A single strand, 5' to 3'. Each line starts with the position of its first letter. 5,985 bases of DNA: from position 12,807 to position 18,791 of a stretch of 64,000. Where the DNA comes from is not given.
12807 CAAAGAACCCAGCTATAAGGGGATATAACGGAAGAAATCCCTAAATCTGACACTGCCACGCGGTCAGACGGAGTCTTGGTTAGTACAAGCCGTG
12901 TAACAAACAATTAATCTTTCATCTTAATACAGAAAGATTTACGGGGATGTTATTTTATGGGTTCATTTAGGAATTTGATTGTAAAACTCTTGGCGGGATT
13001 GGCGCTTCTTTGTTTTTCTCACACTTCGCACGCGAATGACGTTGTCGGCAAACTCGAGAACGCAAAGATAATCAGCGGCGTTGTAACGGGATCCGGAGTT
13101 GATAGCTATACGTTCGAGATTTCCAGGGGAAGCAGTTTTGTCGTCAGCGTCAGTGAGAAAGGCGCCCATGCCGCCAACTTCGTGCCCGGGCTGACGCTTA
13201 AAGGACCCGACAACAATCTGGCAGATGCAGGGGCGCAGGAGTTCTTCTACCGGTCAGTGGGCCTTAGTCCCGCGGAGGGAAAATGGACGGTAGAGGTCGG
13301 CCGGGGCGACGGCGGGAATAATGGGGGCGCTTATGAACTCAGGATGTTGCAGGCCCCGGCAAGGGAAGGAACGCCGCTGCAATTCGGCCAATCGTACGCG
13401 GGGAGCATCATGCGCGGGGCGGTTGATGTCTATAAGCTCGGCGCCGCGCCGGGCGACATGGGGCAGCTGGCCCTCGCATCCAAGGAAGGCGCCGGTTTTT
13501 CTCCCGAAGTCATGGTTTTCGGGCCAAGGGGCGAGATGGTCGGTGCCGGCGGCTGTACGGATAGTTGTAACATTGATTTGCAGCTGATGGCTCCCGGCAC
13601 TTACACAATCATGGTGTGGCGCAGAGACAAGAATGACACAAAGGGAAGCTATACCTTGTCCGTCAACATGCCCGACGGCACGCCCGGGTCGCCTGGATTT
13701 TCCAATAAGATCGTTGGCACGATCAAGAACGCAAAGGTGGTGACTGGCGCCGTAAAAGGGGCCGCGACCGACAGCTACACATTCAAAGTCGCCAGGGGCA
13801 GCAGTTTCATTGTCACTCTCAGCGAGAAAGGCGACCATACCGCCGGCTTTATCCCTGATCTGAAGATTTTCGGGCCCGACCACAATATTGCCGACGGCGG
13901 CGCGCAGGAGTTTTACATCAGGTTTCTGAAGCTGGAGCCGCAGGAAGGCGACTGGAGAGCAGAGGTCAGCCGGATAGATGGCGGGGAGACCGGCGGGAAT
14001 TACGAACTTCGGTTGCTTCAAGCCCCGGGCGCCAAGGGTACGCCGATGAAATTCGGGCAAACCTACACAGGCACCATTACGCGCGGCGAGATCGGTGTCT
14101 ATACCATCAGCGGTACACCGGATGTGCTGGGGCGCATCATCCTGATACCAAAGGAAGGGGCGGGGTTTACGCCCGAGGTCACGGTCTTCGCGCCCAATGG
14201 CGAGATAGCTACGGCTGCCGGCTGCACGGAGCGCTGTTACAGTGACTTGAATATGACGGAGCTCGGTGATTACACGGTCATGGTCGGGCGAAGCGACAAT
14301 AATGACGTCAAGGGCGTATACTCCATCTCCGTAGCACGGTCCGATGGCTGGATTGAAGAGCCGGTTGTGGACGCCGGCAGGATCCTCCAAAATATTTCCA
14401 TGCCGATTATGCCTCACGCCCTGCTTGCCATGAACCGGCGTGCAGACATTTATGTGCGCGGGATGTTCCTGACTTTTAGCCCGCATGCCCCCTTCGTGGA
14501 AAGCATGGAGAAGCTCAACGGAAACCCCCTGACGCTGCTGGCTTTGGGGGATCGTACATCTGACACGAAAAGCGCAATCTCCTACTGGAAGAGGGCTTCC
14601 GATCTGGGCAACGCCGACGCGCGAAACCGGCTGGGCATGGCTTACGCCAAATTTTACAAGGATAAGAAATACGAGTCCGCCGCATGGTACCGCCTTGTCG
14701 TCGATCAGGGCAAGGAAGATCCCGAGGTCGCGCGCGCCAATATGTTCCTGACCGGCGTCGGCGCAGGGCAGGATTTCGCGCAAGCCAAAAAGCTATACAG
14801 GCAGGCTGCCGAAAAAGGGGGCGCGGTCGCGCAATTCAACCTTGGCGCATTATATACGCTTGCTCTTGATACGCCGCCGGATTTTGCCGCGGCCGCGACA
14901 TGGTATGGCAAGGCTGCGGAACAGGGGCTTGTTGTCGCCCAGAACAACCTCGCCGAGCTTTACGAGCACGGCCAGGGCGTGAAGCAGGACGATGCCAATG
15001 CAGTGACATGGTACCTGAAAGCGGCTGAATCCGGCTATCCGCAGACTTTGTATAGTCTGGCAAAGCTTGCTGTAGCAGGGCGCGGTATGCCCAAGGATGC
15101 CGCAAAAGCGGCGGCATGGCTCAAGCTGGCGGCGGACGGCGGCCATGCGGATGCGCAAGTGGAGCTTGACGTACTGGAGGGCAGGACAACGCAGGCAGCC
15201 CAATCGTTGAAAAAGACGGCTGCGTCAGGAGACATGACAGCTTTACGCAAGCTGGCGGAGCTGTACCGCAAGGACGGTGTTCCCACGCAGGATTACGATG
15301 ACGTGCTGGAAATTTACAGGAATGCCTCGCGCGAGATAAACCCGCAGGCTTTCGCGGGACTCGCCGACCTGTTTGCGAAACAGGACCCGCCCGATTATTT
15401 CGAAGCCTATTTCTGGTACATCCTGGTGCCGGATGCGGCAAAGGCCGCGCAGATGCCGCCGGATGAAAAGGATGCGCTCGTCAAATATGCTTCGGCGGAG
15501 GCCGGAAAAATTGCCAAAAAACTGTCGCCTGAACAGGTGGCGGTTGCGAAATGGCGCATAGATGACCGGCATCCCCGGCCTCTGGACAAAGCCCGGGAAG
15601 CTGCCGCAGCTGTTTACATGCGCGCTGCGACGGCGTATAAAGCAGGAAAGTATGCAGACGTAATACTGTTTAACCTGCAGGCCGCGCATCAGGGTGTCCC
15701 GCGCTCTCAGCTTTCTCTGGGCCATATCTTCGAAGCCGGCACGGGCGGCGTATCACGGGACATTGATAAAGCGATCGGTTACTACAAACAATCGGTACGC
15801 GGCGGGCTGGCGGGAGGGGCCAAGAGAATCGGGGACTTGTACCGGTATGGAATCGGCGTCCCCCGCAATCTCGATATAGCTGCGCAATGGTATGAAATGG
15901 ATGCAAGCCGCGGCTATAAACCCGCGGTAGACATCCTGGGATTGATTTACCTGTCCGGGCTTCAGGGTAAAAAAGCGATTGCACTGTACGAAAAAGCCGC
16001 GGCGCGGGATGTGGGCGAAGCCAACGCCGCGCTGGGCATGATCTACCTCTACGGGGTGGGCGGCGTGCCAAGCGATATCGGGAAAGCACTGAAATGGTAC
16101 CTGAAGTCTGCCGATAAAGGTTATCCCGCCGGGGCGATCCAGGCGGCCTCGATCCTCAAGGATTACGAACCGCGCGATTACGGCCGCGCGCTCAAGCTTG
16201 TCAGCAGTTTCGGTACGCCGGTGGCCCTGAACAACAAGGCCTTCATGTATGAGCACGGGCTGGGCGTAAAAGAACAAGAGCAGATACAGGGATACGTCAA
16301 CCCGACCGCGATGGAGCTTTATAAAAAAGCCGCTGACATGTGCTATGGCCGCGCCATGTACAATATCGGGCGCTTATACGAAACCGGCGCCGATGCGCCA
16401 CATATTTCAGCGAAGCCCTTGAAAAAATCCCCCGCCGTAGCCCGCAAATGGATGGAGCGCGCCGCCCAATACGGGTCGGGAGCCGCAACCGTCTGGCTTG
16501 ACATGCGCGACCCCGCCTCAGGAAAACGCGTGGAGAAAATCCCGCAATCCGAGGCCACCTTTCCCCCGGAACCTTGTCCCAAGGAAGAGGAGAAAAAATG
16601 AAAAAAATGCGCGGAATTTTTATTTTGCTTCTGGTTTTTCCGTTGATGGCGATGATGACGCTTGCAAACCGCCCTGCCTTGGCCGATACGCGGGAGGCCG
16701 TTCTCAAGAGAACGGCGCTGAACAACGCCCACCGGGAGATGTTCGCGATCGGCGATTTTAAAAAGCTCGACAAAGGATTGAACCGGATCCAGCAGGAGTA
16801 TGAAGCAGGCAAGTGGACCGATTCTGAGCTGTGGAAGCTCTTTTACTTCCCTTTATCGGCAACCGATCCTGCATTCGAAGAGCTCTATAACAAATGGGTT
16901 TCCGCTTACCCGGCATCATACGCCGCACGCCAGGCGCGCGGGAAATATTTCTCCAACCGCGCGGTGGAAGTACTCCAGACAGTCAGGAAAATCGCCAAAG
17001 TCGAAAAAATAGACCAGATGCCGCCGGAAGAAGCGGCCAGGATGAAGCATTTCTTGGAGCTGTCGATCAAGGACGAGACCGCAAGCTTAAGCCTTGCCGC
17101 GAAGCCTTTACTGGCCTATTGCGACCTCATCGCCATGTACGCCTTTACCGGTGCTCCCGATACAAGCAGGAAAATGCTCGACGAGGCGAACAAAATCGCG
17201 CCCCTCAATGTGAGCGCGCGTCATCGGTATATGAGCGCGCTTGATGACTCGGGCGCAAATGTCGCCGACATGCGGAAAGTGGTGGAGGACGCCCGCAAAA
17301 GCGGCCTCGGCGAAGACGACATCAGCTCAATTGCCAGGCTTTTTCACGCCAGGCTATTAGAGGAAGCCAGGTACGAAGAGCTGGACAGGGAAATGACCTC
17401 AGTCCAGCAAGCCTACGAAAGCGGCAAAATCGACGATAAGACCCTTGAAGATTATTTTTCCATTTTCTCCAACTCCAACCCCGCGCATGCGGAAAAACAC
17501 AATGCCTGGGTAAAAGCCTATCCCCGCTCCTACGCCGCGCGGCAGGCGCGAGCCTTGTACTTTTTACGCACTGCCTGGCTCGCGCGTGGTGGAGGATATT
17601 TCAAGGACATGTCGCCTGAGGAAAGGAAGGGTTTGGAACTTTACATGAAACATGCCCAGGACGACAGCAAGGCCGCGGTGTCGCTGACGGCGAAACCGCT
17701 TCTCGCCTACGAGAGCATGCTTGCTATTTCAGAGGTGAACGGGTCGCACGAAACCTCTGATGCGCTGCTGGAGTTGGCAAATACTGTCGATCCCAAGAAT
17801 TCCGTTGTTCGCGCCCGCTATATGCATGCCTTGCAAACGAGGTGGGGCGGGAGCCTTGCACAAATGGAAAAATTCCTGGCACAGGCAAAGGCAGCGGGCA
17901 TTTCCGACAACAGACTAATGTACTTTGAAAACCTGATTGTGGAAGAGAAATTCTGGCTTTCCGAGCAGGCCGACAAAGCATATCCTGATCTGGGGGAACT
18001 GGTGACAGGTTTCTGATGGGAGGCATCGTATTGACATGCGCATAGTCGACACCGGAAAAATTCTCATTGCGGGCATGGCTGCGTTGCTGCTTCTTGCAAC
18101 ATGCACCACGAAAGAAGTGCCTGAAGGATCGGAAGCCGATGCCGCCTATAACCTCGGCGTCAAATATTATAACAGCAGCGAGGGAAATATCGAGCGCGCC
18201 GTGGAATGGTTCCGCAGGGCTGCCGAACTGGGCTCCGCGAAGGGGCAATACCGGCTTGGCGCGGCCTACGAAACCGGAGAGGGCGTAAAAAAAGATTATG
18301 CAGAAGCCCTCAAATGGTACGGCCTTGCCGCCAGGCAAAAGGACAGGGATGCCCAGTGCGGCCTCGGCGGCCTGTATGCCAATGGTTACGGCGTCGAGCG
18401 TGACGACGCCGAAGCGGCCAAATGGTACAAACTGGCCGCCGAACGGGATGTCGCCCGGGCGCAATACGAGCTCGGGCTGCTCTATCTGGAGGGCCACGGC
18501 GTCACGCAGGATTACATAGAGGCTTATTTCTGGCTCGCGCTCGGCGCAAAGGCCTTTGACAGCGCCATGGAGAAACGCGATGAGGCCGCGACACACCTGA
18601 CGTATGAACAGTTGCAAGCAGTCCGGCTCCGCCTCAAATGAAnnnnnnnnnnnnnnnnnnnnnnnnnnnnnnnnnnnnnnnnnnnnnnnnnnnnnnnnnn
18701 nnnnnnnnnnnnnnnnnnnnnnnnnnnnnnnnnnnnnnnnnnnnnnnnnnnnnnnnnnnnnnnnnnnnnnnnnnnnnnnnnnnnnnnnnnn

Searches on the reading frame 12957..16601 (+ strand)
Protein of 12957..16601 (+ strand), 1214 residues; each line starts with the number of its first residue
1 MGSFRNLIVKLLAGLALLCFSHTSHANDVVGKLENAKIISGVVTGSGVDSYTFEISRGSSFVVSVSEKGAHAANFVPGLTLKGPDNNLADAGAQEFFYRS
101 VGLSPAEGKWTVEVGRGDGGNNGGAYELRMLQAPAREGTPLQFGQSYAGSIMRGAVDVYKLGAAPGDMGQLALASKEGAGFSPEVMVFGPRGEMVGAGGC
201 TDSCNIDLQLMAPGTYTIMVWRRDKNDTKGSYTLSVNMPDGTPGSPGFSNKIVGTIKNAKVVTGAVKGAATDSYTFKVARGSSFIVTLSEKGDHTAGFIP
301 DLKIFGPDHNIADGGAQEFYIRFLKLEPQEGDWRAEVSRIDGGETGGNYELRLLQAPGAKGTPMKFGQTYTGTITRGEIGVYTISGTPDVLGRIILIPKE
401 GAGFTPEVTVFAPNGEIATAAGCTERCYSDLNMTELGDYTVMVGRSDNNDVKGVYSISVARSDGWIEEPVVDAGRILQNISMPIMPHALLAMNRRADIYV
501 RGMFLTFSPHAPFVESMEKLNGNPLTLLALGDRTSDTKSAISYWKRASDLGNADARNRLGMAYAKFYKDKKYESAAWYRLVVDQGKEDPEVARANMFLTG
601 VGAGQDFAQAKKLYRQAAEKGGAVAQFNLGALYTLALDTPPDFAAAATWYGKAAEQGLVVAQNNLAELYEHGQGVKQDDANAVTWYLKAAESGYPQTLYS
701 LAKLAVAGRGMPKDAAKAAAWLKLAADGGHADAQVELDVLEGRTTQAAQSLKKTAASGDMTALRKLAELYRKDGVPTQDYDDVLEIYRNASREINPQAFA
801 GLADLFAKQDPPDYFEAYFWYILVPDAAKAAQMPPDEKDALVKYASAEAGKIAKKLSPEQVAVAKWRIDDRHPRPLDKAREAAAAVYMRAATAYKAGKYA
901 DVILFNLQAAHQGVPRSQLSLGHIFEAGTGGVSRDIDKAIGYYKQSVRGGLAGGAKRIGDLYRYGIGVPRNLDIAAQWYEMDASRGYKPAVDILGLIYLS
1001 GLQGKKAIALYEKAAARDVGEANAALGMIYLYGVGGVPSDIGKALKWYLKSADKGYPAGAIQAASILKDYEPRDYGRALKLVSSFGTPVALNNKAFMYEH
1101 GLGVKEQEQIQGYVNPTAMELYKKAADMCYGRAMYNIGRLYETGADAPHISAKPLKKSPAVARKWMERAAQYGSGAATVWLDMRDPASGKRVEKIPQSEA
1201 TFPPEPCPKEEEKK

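Call 5: search_protein_families(library=pfam, proteins=[window:12957-16601:+], max_evalue=0.1)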
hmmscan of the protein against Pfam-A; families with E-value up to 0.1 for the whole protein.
window:12957-16601:+ (1214 aa): 4 families
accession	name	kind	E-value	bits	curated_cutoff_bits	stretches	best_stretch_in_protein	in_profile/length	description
PF08238.18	Sel1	-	8.2e-53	175.4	30.7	8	660-694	2-36/36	Sel1 repeat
PF04151.21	PPC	-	1.2e-07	32.9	25.9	1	48-114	2-68/70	Bacterial pre-peptidase C-terminal domain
PF13176.12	TPR_7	-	5.4e-05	23.4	27.9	0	762-791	1-28/36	Tetratricopeptide repeat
PF07495.19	Y_Y_Y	-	0.043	14.2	26.6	0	212-236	36-60/65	Y_Y_Y domain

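Call 6: search_protein_families(library=ncbifam, proteins=[window:12957-16601:+], max_evalue=0.1)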
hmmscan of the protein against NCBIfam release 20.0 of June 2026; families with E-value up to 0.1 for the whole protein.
window:12957-16601:+ (1214 aa): 3 families
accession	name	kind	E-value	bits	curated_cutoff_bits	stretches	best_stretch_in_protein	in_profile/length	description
NF033786.1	phenyl_MerG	equivalog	7.5e-29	101.2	350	5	599-696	77-183/217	phenylmercury resistance protein MerG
NF047621.1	FlgprotMotXVib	equivalog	6.9e-14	51.8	330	1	648-723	97-172/211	flagellar protein MotX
NF045484.1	TransRegExoR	equivalog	8.4e-08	31.8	450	2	648-693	64-109/267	exopolysaccharide production regulator ExoR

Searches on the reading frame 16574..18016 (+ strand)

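Call 5: search_protein_families(library=pfam, proteins=[window:16574-18016:+], max_evalue=0.1)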
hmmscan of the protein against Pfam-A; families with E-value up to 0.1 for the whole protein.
window:16574-18016:+ (480 aa): 2 families
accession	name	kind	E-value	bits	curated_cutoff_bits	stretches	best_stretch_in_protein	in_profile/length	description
PF13226.11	DUF4034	-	1.8e-16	60.9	21.3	2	260-389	7-141/274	Domain of unknown function (DUF4034)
PF13428.12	TPR_14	-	0.007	17.4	23.5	0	185-219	7-41/44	Tetratricopeptide repeat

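Call 6: search_protein_families(library=ncbifam, proteins=[window:16574-18016:+], max_evalue=0.1)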
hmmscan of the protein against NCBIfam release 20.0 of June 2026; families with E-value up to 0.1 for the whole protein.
window:16574-18016:+ (480 aa): 0 families

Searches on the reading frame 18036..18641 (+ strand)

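Call 5: search_protein_families(library=pfam, proteins=[window:18036-18641:+], max_evalue=0.1)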
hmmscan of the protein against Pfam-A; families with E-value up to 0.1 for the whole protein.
window:18036-18641:+ (201 aa): 4 families
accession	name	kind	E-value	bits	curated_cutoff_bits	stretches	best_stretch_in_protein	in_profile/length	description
PF08238.18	Sel1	-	3e-35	119.8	30.7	4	68-103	1-36/36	Sel1 repeat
PF08631.16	SPO22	-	0.021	14.7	27.5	0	34-67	35-66/274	Meiosis protein SPO22/ZIP4 like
PF14226.12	DIOX_N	-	0.04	15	27.3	1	137-186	19-66/117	non-haem dioxygenase in morphine synthesis N-terminal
PF23310.1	TPR_27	-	0.06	13.4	27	0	32-84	26-77/110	Plant tetratrico peptide repeats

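Call 6: search_protein_families(library=ncbifam, proteins=[window:18036-18641:+], max_evalue=0.1)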
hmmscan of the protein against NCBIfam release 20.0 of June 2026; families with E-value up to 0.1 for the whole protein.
window:18036-18641:+ (201 aa): 5 families
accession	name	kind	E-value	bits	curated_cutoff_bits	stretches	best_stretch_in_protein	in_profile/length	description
NF033786.1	phenyl_MerG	equivalog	6.6e-22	78.5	350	1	19-198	19-205/217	phenylmercury resistance protein MerG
NF045484.1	TransRegExoR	equivalog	2.7e-09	36.6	450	3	31-101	40-108/267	exopolysaccharide production regulator ExoR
NF038194.1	AlgK_TPR_lipo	equivalog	5.3e-08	31.9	700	1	44-195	274-425/448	alginate biosynthesis TPR repeat lipoprotein AlgK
NF047621.1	FlgprotMotXVib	equivalog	2.3e-07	30.5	330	2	98-171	102-175/211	flagellar protein MotX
NF040959.1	MamA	equivalog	0.0017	17.9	200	1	32-106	69-139/204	magnetosome protein MamA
